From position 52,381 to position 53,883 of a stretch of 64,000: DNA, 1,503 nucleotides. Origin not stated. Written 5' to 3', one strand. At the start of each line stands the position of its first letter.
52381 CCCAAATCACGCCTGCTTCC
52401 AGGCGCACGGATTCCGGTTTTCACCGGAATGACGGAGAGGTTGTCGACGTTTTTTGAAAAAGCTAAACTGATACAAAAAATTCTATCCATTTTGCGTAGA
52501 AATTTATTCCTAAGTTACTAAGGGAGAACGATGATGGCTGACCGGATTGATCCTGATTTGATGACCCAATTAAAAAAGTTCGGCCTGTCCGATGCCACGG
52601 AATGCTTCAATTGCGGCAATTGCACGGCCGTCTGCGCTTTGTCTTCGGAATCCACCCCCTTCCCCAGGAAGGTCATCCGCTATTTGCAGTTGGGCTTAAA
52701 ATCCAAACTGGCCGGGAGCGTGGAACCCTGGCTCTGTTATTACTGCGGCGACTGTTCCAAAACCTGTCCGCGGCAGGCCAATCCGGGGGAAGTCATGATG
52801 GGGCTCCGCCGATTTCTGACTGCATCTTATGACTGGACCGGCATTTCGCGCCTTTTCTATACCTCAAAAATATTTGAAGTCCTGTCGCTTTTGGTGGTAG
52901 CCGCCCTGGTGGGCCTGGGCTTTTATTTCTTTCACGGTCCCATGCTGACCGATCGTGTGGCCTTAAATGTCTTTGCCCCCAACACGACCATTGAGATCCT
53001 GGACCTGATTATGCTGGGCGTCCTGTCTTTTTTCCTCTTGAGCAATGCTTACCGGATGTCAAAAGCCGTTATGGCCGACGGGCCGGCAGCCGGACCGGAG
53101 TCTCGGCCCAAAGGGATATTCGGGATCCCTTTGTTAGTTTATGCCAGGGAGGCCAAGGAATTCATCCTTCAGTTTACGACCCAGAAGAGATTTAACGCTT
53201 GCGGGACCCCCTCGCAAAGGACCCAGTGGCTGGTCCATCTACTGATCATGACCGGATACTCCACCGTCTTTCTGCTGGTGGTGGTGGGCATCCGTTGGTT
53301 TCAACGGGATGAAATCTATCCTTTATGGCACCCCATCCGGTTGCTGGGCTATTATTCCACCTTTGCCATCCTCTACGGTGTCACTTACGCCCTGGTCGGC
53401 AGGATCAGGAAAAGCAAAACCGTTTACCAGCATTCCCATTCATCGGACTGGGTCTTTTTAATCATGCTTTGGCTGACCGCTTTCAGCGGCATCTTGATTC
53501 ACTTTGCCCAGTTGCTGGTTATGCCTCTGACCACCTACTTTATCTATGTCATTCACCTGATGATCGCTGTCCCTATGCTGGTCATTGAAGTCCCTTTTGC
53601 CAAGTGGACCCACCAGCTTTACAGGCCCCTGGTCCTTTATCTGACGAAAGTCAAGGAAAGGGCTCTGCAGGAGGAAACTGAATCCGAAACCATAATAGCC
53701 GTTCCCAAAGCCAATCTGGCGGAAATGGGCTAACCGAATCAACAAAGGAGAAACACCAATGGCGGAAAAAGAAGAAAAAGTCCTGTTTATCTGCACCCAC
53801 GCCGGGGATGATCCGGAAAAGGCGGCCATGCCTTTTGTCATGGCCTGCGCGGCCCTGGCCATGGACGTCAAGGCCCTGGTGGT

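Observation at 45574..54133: Sigma-54-controlled TusA / MvhD-like / HdrA / HdrA / wHTH / QmoC-like / DsrE-like cluster: candidate membrane-anchored, sulfur-relay-coupled Hdr/Qmo-type redox module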

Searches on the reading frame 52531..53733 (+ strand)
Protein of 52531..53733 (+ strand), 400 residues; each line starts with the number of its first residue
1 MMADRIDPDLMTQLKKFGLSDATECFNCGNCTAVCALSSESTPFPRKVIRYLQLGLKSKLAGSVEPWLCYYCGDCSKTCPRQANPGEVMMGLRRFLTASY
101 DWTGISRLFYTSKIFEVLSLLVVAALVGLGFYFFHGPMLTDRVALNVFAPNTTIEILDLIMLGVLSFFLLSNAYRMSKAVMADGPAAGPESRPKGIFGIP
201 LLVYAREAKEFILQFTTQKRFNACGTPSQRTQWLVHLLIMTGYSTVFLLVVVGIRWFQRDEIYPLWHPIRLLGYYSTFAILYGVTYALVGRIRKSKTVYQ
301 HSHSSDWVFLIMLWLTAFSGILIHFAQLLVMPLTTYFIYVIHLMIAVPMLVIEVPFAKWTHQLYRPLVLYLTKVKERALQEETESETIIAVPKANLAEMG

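Call 3: search_protein_families(library=pfam, proteins=[window:52531-53733:+], max_evalue=0.01)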
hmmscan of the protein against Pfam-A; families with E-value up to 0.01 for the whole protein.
window:52531-53733:+ (400 aa): 6 families
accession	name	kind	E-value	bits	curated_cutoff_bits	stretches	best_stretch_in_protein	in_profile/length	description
PF13183.11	Fer4_8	-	3.6e-07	31.1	27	1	22-81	2-66/68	4Fe-4S dicluster domain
PF12838.12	Fer4_7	-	4.2e-07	30.8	27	1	25-83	2-52/52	4Fe-4S dicluster domain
PF13187.11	Fer4_9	-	4.3e-07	30.3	27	1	25-83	2-51/52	4Fe-4S dicluster domain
PF13237.11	Fer4_10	-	7e-06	26.3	25.5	1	21-80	5-53/53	4Fe-4S dicluster domain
PF13534.11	Fer4_17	-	9.8e-06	26.5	22.2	1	24-82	1-59/61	4Fe-4S dicluster domain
PF25160.1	LdpA_Fe-S-bd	-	8.3e-05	22.7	27.6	0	64-82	23-41/49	LdpA Fe-S cluster-binding domain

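Call 9: search_protein_families(library=ncbifam, proteins=[window:52531-53733:+], max_evalue=0.01)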
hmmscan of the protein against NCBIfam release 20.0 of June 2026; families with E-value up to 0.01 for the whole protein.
window:52531-53733:+ (400 aa): 16 families
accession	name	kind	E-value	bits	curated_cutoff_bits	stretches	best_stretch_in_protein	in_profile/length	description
NF038018.1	qmoC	equivalog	6.7e-55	187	300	1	9-369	4-358/360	quinone-interacting membrane-bound oxidoreductase complex subunit QmoC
TIGR03290.1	CoB_CoM_SS_C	equivalog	2.5e-13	50.2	160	1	24-95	3-74/144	CoB--CoM heterodisulfide reductase subunit C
NF041779.1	hetero_SS_HdrC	equivalog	1e-09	38.2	350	1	24-118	32-123/198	ferredoxin:CoB-CoM heterodisulfide reductase subunit HdrC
NF041890.1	hdrC_Methbact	equivalog_domain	3.2e-09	36.6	270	1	11-93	17-98/192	ferredoxin:CoB-CoM heterodisulfide reductase subunit HdrC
NF011607.0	PRK15033.1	subfamily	8.3e-06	25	524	1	263-381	268-383/389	tricarballylate utilization 4Fe-4S protein TcuB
TIGR02484.1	CitB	equivalog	5.4e-05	22.5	246.6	1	225-381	209-364/372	tricarballylate utilization 4Fe-4S protein TcuB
TIGR02512.1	FeFe_hydrog_A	subfamily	0.00015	20.8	405.95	1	21-83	5-66/375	[FeFe] hydrogenase, group A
NF042909.1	FMH_DH_FwdF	exception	0.00024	20.3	375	1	21-83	255-310/336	tungsten-dependent formylmethanofuran dehydrogenase subunit FwdF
NF058577.1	FdxA_fam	equivalog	0.00034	20.8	65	0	21-37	34-50/52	4Fe-4S ferredoxin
NF004616.0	PRK05950.1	subfamily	0.00035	19.8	228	0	62-96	199-233/238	succinate dehydrogenase iron-sulfur subunit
TIGR03287.1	methan_mark_16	hypoth_equivalog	0.00035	19.1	363.95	0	14-38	321-345/391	methanogenesis marker 16 metalloprotein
NF040763.1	FeFe_hydrog_A6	exception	0.0013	17.2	765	1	20-83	142-204/571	NADH-dependent [FeFe] hydrogenase, group A6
TIGR00314.1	cdhA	equivalog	0.0026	15.6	781.3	1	21-83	397-453/784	CO dehydrogenase/acetyl-CoA synthase complex subunit alpha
NF009226.0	PRK12576.1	equivalog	0.0037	16.6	344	0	22-95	153-236/317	succinate dehydrogenase/fumarate reductase iron-sulfur subunit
NF045663.1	diclust_near_Sec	equivalog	0.0058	14.8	530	1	22-97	303-383/759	pyridine nucleotide-disulfide oxidoreductase/dicluster-binding protein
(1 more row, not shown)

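Call 11: search_solved_structures(query=window:52531-53733:+, max_evalue=0.01)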
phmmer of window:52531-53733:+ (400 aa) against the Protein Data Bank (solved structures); distinct sequences matched with E-value up to 0.01: 5.
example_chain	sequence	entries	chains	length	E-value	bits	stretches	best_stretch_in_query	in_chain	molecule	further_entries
8rvv_C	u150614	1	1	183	1.2e-10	44.5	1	5-89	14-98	H(2):CoB-CoM heterodisulfide,ferredoxin reductase subunit C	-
8rvu_c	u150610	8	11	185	1.2e-10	44.5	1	5-89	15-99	H(2):CoB-CoM heterodisulfide,ferredoxin reductase subunit C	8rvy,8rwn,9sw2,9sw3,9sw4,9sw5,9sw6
7bkb_C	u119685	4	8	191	2.7e-10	43.4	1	7-95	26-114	CoB--CoM heterodisulfide reductase subunit C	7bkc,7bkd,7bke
9sfi_E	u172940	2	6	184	4.5e-08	36.1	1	22-95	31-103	H(2)/formate:CoB-CoM heterodisulfide,ferredoxin reductase subunit C2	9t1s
5odc_C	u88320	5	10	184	9.9e-08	35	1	20-95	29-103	Heterodisulfide reductase, subunit C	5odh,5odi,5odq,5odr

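Call 12: find_homologous_proteins(query=window:52531-53733:+, max_evalue=1e-10)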
Query window:52531-53733:+ (400 aa): 3197 proteins with E <= 1e-10 among 8000 candidates; the best 120 are listed.
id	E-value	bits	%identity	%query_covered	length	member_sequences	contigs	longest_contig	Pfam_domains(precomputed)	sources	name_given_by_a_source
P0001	2.2e-263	892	98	100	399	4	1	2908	PF12838.13,PF13534.12,PF13237.12,PF13183.12,PF13187.12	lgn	-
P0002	1.3e-232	790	89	96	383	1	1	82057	PF12838.13,PF13534.12,PF13183.12,PF13187.12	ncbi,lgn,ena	ncbi:MAG: 4Fe-4S dicluster domain-containing protein [Thermodesulfobacteriota bacterium]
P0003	3.1e-231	786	87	96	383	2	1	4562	PF12838.13,PF13534.12,PF13183.12,PF13187.12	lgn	-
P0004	5.5e-231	785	89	95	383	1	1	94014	PF12838.13,PF13534.12,PF13183.12,PF13187.12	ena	-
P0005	2.6e-230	783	89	96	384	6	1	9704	PF12838.13,PF13534.12,PF13183.12,PF13187.12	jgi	jgi:quinone-modifying oxidoreductase subunit QmoC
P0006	3.3e-226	769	87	96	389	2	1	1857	PF12838.13,PF13534.12,PF13183.12,PF13187.12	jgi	jgi:quinone-modifying oxidoreductase, subunit QmoC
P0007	2.0e-225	767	86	96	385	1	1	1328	PF12838.13,PF13534.12,PF13183.12,PF13187.12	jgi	jgi:quinone-modifying oxidoreductase, subunit QmoC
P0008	4.3e-225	766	86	96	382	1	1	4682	PF12838.13,PF13534.12,PF13183.12,PF13187.12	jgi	jgi:quinone-modifying oxidoreductase, subunit QmoC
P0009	1.1e-224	764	86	96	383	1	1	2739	PF12838.13,PF13534.12,PF13183.12,PF13187.12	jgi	jgi:quinone-modifying oxidoreductase, subunit QmoC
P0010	2.6e-222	756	85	95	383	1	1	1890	PF12838.13,PF13534.12,PF13183.12,PF13187.12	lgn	-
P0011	5.3e-221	752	86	94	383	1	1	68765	PF12838.13,PF13534.12,PF13183.12,PF13187.12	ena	-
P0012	1.3e-219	747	84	95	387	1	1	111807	PF12838.13,PF13534.12,PF13183.12,PF13187.12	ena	-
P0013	7.5e-218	742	83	95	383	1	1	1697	PF12838.13,PF13237.12,PF13183.12,PF13187.12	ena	-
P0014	1.0e-216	738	83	95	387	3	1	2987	PF13534.12,PF13183.12,PF13187.12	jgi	jgi:quinone-modifying oxidoreductase subunit QmoC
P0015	3.9e-207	706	79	96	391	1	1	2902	PF12838.13,PF13534.12,PF13237.12,PF13183.12,PF13187.12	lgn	-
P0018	1.1e-205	702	78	95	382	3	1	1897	PF13534.12,PF13237.12,PF13183.12,PF13187.12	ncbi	-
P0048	5.3e-203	693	76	95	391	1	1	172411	PF12838.13,PF13534.12,PF13237.12,PF13183.12,PF13187.12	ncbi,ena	-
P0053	1.2e-202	692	77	95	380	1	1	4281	PF12838.13,PF13534.12,PF13237.12,PF13183.12,PF13187.12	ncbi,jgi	-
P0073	5.1e-202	690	79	95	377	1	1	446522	PF13534.12,PF13237.12,PF13183.12,PF13187.12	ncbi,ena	-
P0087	1.2e-201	688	78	95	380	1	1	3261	PF13534.12,PF13237.12,PF13183.12,PF13187.12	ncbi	ncbi:MAG: 4Fe-4S dicluster domain-containing protein [Desulfobacterales bacterium]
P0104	3.5e-201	687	77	95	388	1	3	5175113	PF12838.13,PF13534.12,PF13237.12,PF13183.12,PF13187.12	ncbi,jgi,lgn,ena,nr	ncbi:MAG: 4Fe-4S dicluster domain-containing protein [Deltaproteobacteria bacterium]|jgi:ferredoxin|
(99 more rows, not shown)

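Call 13: find_encoding_contigs(protein=P0104, flank=10000, max_places=2)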
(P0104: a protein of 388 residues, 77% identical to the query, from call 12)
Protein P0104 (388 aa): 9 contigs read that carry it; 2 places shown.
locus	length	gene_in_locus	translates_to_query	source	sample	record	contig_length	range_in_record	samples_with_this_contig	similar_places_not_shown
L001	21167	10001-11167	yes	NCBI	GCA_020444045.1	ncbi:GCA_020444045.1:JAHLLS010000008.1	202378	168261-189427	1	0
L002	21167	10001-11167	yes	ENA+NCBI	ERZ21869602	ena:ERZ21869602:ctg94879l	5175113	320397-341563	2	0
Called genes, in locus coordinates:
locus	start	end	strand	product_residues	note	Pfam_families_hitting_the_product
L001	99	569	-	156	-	PF00582:Usp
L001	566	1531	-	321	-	PF00069:Pkinase (weak)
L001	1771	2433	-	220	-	PF07796:DUF1638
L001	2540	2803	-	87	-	-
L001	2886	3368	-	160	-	PF12641:Flavodoxin_3, PF12724:Flavodoxin_5 (weak)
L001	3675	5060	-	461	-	PF00989:PAS, PF08448:PAS_4, PF13188:PAS_8, PF13426:PAS_9, PF00158:Sigma54_activat, PF14532:Sigma54_activ_2, PF25601:AAA_lid_14, PF02954:HTH_8, +2 more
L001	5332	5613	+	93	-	PF01206:TusA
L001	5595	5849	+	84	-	PF01206:TusA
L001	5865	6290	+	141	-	PF02662:FlpD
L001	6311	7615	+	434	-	PF00890:FAD_binding_2, PF01266:DAO (weak), PF01946:Thi4 (weak), PF03486:HI0933_like (weak), PF07992:Pyr_redox_2 (weak), PF13450:NAD_binding_8, PF12838:Fer4_7, PF13187:Fer4_9, +7 more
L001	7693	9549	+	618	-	PF00890:FAD_binding_2 (weak), PF01266:DAO (weak), PF07992:Pyr_redox_2, PF12831:FAD_oxidored (weak), PF13450:NAD_binding_8 (weak), PF12838:Fer4_7 (weak), PF13237:Fer4_10 (weak), PF14697:Fer4_21 (weak), +3 more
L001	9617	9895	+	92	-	-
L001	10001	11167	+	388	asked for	PF12838:Fer4_7 (weak), PF13183:Fer4_8 (weak), PF13187:Fer4_9 (weak), PF13237:Fer4_10 (weak), PF13534:Fer4_17 (weak)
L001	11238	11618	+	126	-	PF02635:DsrE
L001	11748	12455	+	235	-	-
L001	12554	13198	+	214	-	PF13426:PAS_9 (weak), PF00512:HisKA (weak)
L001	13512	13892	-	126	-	PF18478:PIN_10, PF18480:DUF5615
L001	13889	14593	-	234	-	PF21321:HTH_66 (weak), PF04255:DUF433 (faint)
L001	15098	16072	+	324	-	PF13020:NOV_C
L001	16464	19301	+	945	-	PF00270:DEAD (weak)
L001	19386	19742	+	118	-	-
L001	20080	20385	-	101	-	PF14338:Mrr_N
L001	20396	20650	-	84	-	-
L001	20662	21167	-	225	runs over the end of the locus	-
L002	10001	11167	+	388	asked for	PF12838:Fer4_7 (weak), PF13183:Fer4_8 (weak), PF13187:Fer4_9 (weak), PF13237:Fer4_10 (weak), PF13534:Fer4_17 (weak)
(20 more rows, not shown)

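Call 14: find_encoding_contigs(protein=P0002, flank=10000, max_places=2)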
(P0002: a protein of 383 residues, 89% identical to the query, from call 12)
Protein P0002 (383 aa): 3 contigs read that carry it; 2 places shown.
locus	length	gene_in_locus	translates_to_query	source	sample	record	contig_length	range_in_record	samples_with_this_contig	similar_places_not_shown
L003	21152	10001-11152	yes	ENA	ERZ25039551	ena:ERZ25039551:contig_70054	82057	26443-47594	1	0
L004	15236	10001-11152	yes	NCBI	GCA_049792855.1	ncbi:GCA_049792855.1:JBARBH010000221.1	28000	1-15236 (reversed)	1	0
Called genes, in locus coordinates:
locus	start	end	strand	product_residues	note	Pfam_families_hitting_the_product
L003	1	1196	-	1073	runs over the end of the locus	PF25596:CPSase_L_D1, PF02786:CPSase_L_D2, PF02787:CPSase_L_D3, PF25596:CPSase_L_D1, PF02222:ATP-grasp (weak), PF02786:CPSase_L_D2, PF15632:ATPgrasp_Ter (weak), PF02142:MGS, +4 more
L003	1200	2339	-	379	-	PF00988:CPSase_sm_chain, PF00117:GATase, PF07722:Peptidase_C26 (faint)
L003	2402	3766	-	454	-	PF04413:Glycos_transf_N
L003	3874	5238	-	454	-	PF00989:PAS, PF08448:PAS_4, PF13188:PAS_8 (weak), PF13426:PAS_9, PF00158:Sigma54_activat, PF14532:Sigma54_activ_2, PF25601:AAA_lid_14, PF02954:HTH_8, +1 more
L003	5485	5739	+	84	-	PF01206:TusA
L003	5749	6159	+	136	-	PF02662:FlpD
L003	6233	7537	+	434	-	PF00890:FAD_binding_2, PF01266:DAO, PF07992:Pyr_redox_2 (weak), PF12831:FAD_oxidored (weak), PF13450:NAD_binding_8 (weak), PF12837:Fer4_6 (faint), PF13183:Fer4_8 (weak), PF13187:Fer4_9 (weak), +3 more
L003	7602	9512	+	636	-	PF00890:FAD_binding_2 (weak), PF01266:DAO, PF07992:Pyr_redox_2, PF12831:FAD_oxidored, PF13450:NAD_binding_8 (weak), PF13237:Fer4_10 (weak), PF12838:Fer4_7, PF00037:Fer4, +3 more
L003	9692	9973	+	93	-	-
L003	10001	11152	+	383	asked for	PF12838:Fer4_7 (weak), PF13183:Fer4_8 (weak), PF13187:Fer4_9 (weak), PF13534:Fer4_17 (weak)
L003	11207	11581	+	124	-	PF02635:DsrE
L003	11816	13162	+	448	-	PF02321:OEP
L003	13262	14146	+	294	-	PF25917:BSH_RND, PF25919:BSH_CusB (weak), PF25973:BSH_CzcB, PF25876:HH_MFP_RND (weak)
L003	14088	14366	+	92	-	PF25967:RND-MFP_C, PF25989:YknX_C, PF25975:CzcB_C (weak)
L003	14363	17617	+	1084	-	PF00873:ACR_tran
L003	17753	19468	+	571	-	PF01039:Carboxyl_trans, PF03255:ACCA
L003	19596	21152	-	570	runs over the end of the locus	PF00675:Peptidase_M16, PF05193:Peptidase_M16_C, PF00692:dUTPase, PF22769:DCD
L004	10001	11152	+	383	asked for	PF12838:Fer4_7 (weak), PF13183:Fer4_8 (weak), PF13187:Fer4_9 (weak), PF13534:Fer4_17 (weak)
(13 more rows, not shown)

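Call 24: find_related_loci(query=A1, collection=genome_contigs, flank=10000)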
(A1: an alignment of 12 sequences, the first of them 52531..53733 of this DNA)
Query A1 (400 aa) in genome_contigs; peptide patterns used: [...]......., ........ (x = any residue, [..] = any of these).
549 stretches matched a pattern; 486 encode a relative of the query (tblastn E <= 1e-3); the best 80 are kept; 80 distinct loci.
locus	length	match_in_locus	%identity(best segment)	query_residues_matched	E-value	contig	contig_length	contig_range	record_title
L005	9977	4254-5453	96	1-400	0e+0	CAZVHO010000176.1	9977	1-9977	MAG TPA_asm: uncultured Thermodesulfobacteriota bacterium isolate binchicken_co266_158 genome assembly, contig: NODE_127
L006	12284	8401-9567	78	2-389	0e+0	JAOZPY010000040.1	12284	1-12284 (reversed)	MAG: Desulfobacterales bacterium isolate GMC4.metabat2.280_sub GMC4_6936_length_12284_cov_10.398970, whole genome shotgu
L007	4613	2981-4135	78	1-378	0e+0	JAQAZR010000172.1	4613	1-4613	MAG: Deltaproteobacteria bacterium isolate MAG_302_bin-18 302_bin-18_ctg-172, whole genome shotgun sequence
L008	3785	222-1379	77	2-378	0e+0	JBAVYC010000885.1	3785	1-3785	MAG: Desulfobacterales bacterium isolate MFD03804_ilm_asm_bin1 k127_272558, whole genome shotgun sequence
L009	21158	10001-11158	77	2-380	0e+0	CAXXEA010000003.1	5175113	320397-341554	MAG: Desulfobacterales bacterium isolate 84c40b14-595f-4247-b5ef-7e7784979392 genome assembly, contig: contig_3, whole g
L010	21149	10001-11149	77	2-383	0e+0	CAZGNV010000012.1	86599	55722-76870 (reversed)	MAG TPA_asm: uncultured Desulfosarcinaceae bacterium isolate SRP338002_co1_139 genome assembly, contig: NODE_254_length_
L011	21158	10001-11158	76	2-380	0e+0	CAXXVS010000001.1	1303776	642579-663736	MAG: Desulfobacterales bacterium isolate 5e2e11cb-0a29-41e5-9cec-673f41953d49 genome assembly, contig: contig_1, whole g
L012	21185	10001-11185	74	2-389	0e+0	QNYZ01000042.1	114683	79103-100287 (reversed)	MAG: Deltaproteobacteria bacterium isolate MAG 48 Ga0226836_10000018, whole genome shotgun sequence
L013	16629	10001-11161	76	2-381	0e+0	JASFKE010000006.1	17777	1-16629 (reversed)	MAG: Desulfobacteraceae bacterium isolate D0608U20metaG_Bin_52 D0608U20metaG_FD_scaffold_35_c1, whole genome shotgun seq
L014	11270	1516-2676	77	2-381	0e+0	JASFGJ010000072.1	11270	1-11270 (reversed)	MAG: Desulfobacteraceae bacterium isolate D0606U02metaG_Bin_662 D0606U02metaG_FD_scaffold_628_c1, whole genome shotgun s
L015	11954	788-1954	75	1-382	0e+0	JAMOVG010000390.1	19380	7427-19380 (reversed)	MAG: Desulfobacteraceae bacterium isolate PIR-30_metabat1_scaf2bin.094 PIR-30_scaffold_906_c1, whole genome shotgun sequ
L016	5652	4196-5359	75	2-382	0e+0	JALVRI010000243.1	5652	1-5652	MAG: Desulfobacteraceae bacterium isolate A3_metabat2_scaf2bin.167 A3_NODE_21013_length_5652_cov_7.828235, whole genome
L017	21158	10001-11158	76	2-380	0e+0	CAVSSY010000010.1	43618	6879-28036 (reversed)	MAG: uncultured delta proteobacterium isolate MFD05684.bin.2.99 genome assembly, contig: contig_29096, whole genome shot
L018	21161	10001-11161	75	2-381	0e+0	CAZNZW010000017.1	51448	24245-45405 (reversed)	MAG TPA_asm: uncultured Desulfobacterales bacterium isolate binchicken_co67_137 genome assembly, contig: NODE_536_length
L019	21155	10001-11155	76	2-379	0e+0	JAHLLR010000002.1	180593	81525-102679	MAG: Deltaproteobacteria bacterium isolate MAG100 NODE_312_length_180593_cov_20.675924, whole genome shotgun sequence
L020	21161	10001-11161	74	1-378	0e+0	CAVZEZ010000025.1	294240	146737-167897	MAG: uncultured delta proteobacterium isolate MFD05684.bin.1.177 genome assembly, contig: contig_6172, whole genome shot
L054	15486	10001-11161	66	1-378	1e-178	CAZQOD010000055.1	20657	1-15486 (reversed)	MAG TPA_asm: uncultured Desulfopila sp. isolate binchicken_co67_251 genome assembly, contig: NODE_2581_length_20657_cov_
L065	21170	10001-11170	67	1-380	2e-174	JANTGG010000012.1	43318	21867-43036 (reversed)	MAG: Desulfocapsa sp. isolate bin10051 c_000000000430, whole genome shotgun sequence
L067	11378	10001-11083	57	5-378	5e-145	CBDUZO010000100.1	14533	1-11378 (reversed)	MAG TPA_asm: uncultured Phycisphaerales bacterium isolate SRR22302362_binner23_Refined_17 genome assembly, contig: ERZ25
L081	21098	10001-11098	49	6-382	4e-126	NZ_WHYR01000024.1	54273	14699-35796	Desulfofundulus thermobenzoicus strain DSM 14055 NODE_24_length_54273_cov_69.6441, whole genome shotgun sequence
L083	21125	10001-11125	49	5-374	7e-125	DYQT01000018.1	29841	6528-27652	MAG TPA_asm: Draconibacterium orientale isolate SulCav_GS10_10_7_44_10 SulCav_GS10_10_1299_length_29841_cov_6_267273, wh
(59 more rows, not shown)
